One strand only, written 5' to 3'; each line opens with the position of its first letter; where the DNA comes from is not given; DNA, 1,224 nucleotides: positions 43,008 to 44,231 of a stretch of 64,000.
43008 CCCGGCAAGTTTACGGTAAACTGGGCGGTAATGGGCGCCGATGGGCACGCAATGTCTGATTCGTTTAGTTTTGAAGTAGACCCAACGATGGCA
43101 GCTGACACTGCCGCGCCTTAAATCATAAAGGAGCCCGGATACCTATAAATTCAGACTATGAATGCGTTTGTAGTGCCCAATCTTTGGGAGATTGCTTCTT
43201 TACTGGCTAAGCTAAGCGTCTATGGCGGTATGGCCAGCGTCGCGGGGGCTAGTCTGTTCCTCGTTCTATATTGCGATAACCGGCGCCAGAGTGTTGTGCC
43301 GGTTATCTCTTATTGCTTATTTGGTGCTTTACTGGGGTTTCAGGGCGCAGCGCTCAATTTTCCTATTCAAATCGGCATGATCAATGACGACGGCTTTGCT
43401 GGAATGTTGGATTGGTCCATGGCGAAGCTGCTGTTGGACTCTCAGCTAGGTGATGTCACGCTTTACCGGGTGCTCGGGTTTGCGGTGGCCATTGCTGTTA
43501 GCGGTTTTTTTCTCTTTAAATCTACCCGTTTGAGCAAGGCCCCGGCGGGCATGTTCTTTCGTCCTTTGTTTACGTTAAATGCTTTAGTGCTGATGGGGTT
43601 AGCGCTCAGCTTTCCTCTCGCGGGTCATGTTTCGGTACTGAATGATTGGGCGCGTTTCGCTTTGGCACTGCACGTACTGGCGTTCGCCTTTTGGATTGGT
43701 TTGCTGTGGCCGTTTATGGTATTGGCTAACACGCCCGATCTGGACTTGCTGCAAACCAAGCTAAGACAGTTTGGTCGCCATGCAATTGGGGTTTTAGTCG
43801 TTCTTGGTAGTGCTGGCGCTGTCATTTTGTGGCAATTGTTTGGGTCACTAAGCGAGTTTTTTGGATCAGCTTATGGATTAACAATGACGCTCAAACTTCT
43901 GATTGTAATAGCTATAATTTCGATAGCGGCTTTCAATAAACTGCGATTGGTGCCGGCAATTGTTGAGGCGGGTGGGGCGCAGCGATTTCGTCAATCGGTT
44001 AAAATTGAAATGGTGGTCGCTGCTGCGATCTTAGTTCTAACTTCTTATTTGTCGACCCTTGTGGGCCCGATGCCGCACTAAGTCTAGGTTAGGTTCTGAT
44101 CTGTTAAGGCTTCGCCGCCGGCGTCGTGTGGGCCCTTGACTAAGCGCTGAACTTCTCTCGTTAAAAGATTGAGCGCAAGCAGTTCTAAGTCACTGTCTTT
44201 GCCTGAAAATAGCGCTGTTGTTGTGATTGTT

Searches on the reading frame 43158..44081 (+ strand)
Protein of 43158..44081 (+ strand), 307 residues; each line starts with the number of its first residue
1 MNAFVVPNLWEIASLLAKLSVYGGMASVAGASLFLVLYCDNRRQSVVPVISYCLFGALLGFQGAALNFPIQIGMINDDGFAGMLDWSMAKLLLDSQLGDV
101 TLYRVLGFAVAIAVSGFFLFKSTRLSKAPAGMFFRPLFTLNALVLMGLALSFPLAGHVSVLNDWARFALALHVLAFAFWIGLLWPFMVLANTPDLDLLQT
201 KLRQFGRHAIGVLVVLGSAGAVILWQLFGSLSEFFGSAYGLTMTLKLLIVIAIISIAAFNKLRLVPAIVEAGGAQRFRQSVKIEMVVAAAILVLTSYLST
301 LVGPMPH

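Call 47: find_encoding_contigs(protein=window:43158-44081:+, flank=10000, max_places=1)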
Protein window:43158-44081:+ (307 aa): 10 contigs read that carry it; 1 place shown.
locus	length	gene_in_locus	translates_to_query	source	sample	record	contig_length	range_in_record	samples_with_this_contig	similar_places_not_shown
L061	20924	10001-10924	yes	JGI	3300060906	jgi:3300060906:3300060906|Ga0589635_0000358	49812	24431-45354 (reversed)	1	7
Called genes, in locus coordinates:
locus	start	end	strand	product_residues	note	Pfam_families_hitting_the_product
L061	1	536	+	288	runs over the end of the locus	PF00005:ABC_tran, PF13304:AAA_21 (weak)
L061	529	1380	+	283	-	-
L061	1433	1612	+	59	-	-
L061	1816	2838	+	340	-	PF16884:ADH_N_2, PF00107:ADH_zinc_N, PF13602:ADH_zinc_N_2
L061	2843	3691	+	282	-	PF00106:adh_short, PF08659:KR, PF23441:SDR, PF01370:Epimerase (weak), PF13561:adh_short_C2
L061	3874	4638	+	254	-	PF23441:SDR (weak), PF00106:adh_short, PF08659:KR, PF13561:adh_short_C2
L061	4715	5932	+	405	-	PF02771:Acyl-CoA_dh_N, PF02770:Acyl-CoA_dh_M, PF00441:Acyl-CoA_dh_1, PF08028:Acyl-CoA_dh_2 (weak)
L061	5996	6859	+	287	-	PF13641:Glyco_tranf_2_3, PF00535:Glycos_transf_2, PF10111:Glyco_tranf_2_2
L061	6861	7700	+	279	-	PF01048:PNP_UDP_1 (faint)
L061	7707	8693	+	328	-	PF20903:SPL, PF08902:DUF1848 (weak)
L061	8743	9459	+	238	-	PF00106:adh_short, PF08659:KR (faint), PF13561:adh_short_C2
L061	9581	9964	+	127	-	PF04234:CopC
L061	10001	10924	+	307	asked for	PF05425:CopD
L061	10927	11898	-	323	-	PF00486:Trans_reg_C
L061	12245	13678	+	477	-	PF00089:Trypsin, PF13365:Trypsin_2, PF00595:PDZ, PF13180:PDZ_2, PF17820:PDZ_6, PF00595:PDZ (weak), PF17820:PDZ_6 (weak)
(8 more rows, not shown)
